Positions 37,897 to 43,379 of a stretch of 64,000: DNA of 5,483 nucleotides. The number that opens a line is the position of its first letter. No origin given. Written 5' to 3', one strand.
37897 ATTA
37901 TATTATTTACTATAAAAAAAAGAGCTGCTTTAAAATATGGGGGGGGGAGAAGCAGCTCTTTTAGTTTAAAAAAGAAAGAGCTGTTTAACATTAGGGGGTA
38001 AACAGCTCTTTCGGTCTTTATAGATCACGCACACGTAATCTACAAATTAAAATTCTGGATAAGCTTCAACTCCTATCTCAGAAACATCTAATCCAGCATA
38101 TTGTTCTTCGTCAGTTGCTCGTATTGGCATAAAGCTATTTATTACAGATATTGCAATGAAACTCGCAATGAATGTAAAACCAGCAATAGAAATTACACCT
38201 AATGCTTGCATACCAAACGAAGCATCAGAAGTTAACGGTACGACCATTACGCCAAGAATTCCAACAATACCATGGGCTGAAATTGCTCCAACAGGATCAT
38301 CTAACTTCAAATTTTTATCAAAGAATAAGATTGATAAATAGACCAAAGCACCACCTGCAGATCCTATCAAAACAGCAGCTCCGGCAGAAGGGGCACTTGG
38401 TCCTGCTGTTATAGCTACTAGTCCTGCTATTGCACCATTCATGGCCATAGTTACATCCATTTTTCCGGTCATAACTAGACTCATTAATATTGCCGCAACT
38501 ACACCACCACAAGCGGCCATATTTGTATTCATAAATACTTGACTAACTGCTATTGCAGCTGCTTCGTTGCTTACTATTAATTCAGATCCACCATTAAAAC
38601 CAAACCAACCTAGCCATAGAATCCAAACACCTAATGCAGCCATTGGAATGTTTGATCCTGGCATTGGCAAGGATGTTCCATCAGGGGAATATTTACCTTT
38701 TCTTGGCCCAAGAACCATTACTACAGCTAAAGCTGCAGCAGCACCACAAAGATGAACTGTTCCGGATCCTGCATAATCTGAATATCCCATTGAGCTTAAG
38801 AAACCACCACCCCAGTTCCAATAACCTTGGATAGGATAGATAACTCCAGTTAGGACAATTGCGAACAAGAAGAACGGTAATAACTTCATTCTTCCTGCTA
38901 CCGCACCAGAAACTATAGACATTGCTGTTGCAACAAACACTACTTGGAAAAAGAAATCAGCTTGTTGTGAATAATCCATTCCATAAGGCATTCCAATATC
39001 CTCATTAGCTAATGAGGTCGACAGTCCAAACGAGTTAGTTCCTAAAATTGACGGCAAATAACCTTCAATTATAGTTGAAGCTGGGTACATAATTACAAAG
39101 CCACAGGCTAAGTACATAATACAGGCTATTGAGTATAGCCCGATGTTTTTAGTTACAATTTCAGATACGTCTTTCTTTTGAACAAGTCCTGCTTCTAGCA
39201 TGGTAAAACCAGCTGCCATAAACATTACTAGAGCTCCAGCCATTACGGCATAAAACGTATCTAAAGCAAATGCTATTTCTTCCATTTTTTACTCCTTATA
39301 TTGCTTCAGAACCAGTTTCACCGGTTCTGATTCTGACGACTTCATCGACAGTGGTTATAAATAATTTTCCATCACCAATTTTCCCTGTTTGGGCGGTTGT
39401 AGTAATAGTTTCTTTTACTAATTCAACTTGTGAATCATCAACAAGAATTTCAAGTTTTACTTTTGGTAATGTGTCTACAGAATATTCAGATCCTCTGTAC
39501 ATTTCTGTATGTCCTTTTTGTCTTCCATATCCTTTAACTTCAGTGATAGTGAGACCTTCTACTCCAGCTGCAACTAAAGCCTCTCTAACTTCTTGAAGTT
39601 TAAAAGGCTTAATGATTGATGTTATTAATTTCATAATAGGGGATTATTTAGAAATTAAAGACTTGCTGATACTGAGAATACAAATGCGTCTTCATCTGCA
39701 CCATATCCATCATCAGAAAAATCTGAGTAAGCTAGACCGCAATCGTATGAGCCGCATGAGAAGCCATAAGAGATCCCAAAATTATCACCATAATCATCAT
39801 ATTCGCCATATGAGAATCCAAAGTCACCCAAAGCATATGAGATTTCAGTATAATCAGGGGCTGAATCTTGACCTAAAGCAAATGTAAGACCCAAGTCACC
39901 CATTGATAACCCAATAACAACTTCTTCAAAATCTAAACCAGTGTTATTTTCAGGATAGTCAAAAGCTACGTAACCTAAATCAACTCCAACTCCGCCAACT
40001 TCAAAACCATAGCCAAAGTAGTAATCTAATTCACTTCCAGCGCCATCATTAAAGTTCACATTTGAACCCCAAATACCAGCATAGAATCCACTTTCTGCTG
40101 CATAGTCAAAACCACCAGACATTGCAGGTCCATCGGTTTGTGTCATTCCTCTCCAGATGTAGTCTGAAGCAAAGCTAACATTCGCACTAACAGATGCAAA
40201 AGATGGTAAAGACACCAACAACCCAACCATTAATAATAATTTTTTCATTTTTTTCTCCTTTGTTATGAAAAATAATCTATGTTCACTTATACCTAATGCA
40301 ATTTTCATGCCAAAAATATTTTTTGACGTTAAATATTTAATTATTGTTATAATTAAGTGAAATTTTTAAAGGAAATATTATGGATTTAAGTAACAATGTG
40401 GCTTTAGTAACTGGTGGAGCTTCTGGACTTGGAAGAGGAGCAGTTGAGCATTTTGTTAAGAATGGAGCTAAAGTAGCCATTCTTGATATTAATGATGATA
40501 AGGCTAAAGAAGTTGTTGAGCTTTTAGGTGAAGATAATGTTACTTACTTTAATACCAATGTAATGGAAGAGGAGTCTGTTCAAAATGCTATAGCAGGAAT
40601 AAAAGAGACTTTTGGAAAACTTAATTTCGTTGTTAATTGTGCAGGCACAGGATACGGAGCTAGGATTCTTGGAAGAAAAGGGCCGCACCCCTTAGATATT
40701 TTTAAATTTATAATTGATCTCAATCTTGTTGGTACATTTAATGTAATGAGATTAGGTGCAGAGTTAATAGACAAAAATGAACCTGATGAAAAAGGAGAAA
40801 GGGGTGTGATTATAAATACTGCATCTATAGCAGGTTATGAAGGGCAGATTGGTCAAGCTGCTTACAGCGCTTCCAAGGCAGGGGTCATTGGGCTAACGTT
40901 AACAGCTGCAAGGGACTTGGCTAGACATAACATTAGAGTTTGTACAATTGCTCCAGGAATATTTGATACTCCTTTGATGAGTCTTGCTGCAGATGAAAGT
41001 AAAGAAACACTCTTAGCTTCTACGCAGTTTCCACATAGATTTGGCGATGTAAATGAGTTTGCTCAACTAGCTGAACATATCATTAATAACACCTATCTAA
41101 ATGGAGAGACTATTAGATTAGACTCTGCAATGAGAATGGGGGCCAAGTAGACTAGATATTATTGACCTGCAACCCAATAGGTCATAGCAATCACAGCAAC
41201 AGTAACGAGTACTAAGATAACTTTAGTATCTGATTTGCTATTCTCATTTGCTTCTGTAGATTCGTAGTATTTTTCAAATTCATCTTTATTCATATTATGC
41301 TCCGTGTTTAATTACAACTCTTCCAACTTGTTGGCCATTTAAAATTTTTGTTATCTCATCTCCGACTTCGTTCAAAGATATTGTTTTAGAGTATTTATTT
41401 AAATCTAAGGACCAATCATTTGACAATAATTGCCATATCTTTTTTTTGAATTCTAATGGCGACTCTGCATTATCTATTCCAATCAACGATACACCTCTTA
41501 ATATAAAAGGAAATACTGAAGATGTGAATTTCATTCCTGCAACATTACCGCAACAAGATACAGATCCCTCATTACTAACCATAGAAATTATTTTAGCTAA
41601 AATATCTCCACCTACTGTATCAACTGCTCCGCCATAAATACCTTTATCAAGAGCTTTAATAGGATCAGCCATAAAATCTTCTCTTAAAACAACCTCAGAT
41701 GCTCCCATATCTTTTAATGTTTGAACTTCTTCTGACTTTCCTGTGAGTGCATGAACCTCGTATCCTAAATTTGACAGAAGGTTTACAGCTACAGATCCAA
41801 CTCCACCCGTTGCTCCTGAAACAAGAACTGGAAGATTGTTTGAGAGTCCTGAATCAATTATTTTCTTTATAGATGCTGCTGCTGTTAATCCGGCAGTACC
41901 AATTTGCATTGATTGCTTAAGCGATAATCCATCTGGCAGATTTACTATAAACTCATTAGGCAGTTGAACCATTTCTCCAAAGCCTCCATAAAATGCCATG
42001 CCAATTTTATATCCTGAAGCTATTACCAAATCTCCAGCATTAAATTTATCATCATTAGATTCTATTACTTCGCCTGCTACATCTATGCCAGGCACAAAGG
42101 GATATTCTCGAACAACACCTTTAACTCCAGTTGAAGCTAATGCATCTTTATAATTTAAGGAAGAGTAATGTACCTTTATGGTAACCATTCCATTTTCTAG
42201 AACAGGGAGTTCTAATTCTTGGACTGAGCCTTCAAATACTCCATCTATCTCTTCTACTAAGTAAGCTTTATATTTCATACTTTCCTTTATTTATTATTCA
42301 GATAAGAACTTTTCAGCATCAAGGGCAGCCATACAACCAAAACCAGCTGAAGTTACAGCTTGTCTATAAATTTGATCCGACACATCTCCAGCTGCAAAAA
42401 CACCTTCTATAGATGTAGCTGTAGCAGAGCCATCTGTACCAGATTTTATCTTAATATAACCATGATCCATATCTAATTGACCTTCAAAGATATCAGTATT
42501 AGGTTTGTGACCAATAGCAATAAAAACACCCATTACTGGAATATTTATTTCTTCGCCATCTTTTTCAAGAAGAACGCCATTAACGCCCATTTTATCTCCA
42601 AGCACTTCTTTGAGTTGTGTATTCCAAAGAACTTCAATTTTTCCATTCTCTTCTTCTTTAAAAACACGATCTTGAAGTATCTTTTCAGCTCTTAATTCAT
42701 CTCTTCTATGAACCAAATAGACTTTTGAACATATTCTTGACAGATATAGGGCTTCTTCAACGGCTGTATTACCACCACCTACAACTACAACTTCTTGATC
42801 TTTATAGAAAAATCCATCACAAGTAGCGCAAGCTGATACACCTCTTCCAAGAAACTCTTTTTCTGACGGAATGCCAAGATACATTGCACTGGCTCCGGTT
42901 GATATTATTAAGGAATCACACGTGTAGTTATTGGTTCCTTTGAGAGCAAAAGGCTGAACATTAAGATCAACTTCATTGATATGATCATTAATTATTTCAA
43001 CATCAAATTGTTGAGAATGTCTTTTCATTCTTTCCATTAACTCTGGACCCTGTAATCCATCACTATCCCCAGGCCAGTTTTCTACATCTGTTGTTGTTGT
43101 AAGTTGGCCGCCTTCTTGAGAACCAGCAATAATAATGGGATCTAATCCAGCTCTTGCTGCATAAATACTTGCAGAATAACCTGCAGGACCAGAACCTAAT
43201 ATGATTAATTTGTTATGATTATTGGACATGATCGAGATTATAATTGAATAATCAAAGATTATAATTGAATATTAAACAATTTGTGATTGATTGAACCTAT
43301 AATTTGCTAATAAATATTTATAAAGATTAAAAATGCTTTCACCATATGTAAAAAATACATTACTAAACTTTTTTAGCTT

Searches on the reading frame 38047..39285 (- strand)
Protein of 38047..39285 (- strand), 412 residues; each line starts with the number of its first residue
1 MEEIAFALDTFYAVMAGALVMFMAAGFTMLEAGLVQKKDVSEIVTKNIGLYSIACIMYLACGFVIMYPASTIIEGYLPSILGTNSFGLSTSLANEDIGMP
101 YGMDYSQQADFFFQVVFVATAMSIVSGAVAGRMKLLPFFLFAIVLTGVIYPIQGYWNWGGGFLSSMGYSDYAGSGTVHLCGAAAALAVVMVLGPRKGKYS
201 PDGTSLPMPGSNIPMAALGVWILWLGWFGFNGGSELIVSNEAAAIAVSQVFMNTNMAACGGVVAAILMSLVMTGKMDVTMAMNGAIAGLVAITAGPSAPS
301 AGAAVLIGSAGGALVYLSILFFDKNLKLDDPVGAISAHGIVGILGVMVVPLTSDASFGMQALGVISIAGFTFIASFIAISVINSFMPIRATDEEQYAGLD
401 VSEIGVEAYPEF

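Call 9: search_protein_families(library=pfam, proteins=[window:38047-39285:-])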
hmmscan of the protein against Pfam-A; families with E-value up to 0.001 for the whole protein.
window:38047-39285:- (412 aa): 1 family
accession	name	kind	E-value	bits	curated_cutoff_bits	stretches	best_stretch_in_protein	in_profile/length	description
PF00909.26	Ammonium_transp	-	2.4e-94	316.7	23.2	1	13-409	3-399/399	Ammonium Transporter Family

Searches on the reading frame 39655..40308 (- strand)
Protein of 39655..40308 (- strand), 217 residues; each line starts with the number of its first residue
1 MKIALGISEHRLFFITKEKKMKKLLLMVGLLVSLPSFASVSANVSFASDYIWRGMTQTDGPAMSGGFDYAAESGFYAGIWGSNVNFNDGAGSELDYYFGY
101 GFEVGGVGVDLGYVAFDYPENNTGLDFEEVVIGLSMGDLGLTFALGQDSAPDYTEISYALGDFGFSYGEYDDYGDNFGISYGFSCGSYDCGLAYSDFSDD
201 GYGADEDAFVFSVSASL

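Call 9: search_protein_families(library=pfam, proteins=[window:39655-40308:-])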
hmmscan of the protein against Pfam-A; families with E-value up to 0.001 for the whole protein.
window:39655-40308:- (217 aa): 2 families
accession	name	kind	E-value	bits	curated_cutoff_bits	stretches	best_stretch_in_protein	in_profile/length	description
PF09694.16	Gcw_chp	-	4.9e-20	72.9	24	1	39-129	9-107/230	Bacterial protein of unknown function (Gcw_chp)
PF13609.12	Porin_4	-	0.00041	20.7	27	0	35-150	150-273/310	Gram-negative porin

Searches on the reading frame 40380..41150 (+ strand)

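Call 10: search_protein_families(library=pfam, proteins=[window:40380-41150:+])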
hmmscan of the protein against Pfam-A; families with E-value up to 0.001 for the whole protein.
window:40380-41150:+ (256 aa): 6 families
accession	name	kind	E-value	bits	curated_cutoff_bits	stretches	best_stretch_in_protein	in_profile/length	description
PF00106.31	adh_short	-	9.7e-48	162.7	26.6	1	6-201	1-188/195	short chain dehydrogenase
PF13561.12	adh_short_C2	-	8.7e-39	133.9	27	1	14-248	3-232/236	Enoyl-(Acyl carrier protein) reductase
PF08659.16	KR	-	5.2e-10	40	22.6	1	8-90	3-91/180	KR domain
PF23441.1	SDR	-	0.00016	21.6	27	1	3-203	5-202/258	SDR-like rossmann domain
PF05368.20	NmrA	-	0.00032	20.8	27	1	8-81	5-77/298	NmrA-like family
PF02737.24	3HCDH_N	-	0.001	19.5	22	0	13-76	6-69/180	3-hydroxyacyl-CoA dehydrogenase, NAD binding domain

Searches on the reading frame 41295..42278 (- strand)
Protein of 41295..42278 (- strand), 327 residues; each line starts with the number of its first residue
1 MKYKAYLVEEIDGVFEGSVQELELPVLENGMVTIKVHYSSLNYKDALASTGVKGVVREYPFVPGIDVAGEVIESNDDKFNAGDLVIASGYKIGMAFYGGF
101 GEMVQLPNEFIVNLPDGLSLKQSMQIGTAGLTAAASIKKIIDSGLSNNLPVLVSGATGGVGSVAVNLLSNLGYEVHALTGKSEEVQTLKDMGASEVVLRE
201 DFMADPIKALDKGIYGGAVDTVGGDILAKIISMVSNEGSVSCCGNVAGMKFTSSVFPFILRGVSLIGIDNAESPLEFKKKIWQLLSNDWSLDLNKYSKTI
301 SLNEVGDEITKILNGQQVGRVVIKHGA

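Call 10: search_protein_families(library=pfam, proteins=[window:41295-42278:-])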
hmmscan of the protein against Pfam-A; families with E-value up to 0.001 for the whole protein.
window:41295-42278:- (327 aa): 3 families
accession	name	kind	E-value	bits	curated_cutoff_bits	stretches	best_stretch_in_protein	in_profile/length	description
PF00107.32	ADH_zinc_N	-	2.4e-13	50.6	31.8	1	159-286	1-128/129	Zinc-binding dehydrogenase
PF08240.17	ADH_N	-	5.1e-13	49.6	23.5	1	29-116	2-104/104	Alcohol dehydrogenase GroES-like domain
PF16884.10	ADH_N_2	-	8e-06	26.2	31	1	19-88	20-91/108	N-terminal domain of oxidoreductase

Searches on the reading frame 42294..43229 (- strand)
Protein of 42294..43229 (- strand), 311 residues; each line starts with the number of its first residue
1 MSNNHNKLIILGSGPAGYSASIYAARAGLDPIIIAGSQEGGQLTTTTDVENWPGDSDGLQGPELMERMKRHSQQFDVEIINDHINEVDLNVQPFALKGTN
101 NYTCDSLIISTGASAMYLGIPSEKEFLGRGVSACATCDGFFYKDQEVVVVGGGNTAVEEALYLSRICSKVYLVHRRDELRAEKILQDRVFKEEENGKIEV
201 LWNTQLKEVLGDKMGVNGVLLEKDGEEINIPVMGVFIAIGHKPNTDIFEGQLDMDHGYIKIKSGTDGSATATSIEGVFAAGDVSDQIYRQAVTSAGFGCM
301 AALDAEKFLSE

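Call 10: search_protein_families(library=pfam, proteins=[window:42294-43229:-])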
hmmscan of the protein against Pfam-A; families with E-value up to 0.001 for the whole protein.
window:42294-43229:- (311 aa): 7 families
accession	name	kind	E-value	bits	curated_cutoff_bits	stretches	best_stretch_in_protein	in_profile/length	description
PF07992.20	Pyr_redox_2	-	3.8e-50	171.4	26.1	1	7-294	2-287/291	Pyridine nucleotide-disulphide oxidoreductase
PF13738.12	Pyr_redox_3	-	9.9e-19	68.1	30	1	57-281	76-305/305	Pyridine nucleotide-disulphide oxidoreductase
PF00070.33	Pyr_redox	-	1.6e-16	61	22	1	147-222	2-80/82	Pyridine nucleotide-disulphide oxidoreductase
PF12831.13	FAD_oxidored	-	1.1e-06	28.7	27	1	8-70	2-70/416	FAD dependent oxidoreductase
PF01134.28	GIDA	-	1.3e-06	28.2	22.1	0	8-35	2-29/391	Glucose inhibited division protein A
PF00890.30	FAD_binding_2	-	4.5e-05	23.3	20.4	0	8-43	2-38/414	FAD binding domain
PF03486.20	HI0933_like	-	0.00023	21.1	50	0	7-39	2-34/244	HI0933-like protein Rossmann domain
